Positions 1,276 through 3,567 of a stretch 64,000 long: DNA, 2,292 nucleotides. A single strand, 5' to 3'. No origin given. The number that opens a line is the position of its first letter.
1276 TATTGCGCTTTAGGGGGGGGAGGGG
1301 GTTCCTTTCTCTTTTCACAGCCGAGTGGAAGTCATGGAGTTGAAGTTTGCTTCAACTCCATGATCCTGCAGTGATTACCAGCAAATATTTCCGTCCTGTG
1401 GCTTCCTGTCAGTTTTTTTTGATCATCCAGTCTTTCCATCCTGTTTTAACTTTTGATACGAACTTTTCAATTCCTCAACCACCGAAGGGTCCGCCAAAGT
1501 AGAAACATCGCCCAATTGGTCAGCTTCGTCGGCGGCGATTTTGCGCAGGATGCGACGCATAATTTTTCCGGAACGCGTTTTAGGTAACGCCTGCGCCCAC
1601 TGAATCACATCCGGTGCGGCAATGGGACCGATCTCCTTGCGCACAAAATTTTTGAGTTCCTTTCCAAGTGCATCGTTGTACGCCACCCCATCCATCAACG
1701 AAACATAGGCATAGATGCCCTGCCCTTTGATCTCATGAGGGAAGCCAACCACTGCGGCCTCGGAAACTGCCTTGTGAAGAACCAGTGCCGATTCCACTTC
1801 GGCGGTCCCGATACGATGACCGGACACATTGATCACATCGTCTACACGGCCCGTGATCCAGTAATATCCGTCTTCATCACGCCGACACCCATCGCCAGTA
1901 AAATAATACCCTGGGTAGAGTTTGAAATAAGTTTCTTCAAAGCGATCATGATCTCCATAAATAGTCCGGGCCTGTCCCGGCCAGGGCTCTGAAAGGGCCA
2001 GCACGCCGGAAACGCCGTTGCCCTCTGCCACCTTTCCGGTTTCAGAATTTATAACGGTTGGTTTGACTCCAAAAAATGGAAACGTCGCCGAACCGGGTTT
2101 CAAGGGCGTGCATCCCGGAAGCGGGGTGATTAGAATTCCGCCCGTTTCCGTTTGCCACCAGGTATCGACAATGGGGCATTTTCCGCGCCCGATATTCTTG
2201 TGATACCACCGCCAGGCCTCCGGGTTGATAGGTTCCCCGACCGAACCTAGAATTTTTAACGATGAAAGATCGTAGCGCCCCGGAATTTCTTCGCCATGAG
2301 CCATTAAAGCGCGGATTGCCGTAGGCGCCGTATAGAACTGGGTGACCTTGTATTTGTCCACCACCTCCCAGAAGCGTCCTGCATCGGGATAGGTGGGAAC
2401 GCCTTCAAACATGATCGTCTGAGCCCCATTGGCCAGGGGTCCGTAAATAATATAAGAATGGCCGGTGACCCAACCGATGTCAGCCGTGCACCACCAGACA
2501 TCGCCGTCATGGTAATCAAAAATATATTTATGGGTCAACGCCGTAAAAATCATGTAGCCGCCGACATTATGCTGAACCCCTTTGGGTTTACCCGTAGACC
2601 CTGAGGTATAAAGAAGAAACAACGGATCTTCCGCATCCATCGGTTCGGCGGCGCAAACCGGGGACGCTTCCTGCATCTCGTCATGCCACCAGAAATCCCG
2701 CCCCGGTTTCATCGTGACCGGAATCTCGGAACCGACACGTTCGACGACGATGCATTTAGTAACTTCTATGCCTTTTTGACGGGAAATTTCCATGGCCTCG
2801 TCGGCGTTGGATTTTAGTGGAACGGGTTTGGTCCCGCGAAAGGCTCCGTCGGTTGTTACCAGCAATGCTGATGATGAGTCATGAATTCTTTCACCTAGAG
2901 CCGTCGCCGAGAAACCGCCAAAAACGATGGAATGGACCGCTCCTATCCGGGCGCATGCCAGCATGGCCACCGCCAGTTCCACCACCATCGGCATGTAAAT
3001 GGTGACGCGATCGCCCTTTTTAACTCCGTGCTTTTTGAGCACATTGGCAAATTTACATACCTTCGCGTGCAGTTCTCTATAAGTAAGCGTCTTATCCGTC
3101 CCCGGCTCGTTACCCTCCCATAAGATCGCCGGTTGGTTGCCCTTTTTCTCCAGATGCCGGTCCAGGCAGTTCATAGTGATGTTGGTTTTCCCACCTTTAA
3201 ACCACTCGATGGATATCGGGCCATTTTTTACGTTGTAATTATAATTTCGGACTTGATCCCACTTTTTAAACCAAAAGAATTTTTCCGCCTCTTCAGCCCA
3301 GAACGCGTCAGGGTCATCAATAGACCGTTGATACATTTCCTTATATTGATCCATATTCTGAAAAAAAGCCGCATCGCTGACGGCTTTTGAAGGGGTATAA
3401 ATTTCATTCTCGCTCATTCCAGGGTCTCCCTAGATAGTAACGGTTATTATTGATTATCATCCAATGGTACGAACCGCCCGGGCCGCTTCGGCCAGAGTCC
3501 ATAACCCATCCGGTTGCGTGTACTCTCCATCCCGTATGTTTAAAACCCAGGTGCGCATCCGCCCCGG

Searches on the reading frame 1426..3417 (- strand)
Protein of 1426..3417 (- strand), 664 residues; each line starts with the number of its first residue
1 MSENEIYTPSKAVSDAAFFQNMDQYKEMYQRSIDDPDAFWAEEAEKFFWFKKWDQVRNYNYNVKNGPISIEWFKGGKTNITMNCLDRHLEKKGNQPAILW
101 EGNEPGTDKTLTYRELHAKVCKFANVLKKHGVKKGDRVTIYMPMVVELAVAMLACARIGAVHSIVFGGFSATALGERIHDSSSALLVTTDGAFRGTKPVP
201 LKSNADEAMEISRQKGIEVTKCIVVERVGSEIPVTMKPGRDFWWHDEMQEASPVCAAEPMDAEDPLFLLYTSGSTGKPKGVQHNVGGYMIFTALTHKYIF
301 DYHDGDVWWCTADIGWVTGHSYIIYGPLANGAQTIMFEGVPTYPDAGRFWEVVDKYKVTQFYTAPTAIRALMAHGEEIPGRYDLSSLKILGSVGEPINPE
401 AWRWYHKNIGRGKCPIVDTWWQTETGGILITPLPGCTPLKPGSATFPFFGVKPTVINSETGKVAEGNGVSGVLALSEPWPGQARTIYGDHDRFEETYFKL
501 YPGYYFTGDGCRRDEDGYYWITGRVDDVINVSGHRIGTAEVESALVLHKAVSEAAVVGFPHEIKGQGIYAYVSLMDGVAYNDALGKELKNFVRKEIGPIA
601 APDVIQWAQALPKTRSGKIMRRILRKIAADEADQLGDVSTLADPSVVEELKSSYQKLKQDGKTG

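Call 26: search_protein_families(library=pfam, proteins=[window:1426-3417:-], max_evalue=0.00001)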
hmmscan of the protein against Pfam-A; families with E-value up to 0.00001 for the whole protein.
window:1426-3417:- (664 aa): 3 families
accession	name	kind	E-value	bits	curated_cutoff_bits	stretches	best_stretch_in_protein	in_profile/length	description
PF00501.34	AMP-binding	-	3e-86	290.1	29.9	1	86-478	2-377/384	AMP-binding enzyme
PF13193.12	AMP-binding_C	-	1.1e-24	87.6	24.5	1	540-618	1-76/76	AMP-binding enzyme C-terminal domain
PF16177.11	ACAS_N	-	1.1e-20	73.6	27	1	25-84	1-55/55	Acetyl-coenzyme A synthetase N-terminus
